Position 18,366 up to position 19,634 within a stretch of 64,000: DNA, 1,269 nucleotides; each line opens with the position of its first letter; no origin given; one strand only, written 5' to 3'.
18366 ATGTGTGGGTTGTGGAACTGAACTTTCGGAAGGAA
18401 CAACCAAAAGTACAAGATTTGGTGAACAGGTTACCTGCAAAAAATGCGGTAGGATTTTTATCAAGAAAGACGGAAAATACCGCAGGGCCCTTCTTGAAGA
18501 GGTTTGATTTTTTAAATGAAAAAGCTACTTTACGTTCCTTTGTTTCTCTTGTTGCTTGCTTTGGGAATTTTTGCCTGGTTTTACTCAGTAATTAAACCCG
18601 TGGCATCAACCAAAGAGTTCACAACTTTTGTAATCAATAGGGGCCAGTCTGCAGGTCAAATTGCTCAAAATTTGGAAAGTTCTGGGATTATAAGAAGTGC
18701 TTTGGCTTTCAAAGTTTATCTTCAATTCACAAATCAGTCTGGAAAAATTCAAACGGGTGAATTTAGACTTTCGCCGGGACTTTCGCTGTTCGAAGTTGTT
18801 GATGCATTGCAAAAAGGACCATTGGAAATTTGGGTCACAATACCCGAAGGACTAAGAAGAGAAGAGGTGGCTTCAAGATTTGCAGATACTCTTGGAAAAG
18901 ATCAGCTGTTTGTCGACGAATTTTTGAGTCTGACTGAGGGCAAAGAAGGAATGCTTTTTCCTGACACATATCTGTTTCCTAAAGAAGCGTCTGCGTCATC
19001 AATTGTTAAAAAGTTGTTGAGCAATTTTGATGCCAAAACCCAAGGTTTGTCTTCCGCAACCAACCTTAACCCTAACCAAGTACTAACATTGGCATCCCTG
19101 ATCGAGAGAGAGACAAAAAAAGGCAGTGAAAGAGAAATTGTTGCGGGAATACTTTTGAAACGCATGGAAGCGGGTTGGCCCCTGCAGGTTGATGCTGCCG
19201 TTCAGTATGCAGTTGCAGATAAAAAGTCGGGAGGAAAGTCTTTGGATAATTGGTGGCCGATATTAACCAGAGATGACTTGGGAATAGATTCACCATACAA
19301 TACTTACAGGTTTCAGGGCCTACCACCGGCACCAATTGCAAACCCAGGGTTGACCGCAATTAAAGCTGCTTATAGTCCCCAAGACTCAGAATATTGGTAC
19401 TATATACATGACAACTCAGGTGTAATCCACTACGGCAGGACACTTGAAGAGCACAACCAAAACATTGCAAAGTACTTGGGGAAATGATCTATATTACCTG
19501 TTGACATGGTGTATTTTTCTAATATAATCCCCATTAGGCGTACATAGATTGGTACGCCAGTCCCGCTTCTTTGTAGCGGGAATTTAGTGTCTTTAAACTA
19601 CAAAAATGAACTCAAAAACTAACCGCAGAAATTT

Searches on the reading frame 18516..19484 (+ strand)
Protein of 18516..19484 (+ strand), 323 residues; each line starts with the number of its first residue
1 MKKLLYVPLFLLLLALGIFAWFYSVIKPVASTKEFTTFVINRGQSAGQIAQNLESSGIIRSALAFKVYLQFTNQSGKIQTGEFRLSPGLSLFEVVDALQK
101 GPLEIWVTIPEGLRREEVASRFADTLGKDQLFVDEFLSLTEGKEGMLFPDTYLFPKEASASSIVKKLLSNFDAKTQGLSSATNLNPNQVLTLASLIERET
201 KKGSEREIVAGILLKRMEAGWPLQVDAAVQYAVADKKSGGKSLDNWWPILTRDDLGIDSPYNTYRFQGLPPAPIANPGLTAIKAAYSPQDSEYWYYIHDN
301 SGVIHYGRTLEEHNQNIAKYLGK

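Call 44: search_protein_families(library=pfam, proteins=[window:18516-19484:+], max_evalue=0.00001)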
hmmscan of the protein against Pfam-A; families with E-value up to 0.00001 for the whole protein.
window:18516-19484:+ (323 aa): 1 family
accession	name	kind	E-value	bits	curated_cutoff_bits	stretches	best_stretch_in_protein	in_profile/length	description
PF02618.21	YceG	-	1e-78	265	32.4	1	38-319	1-275/275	YceG-like family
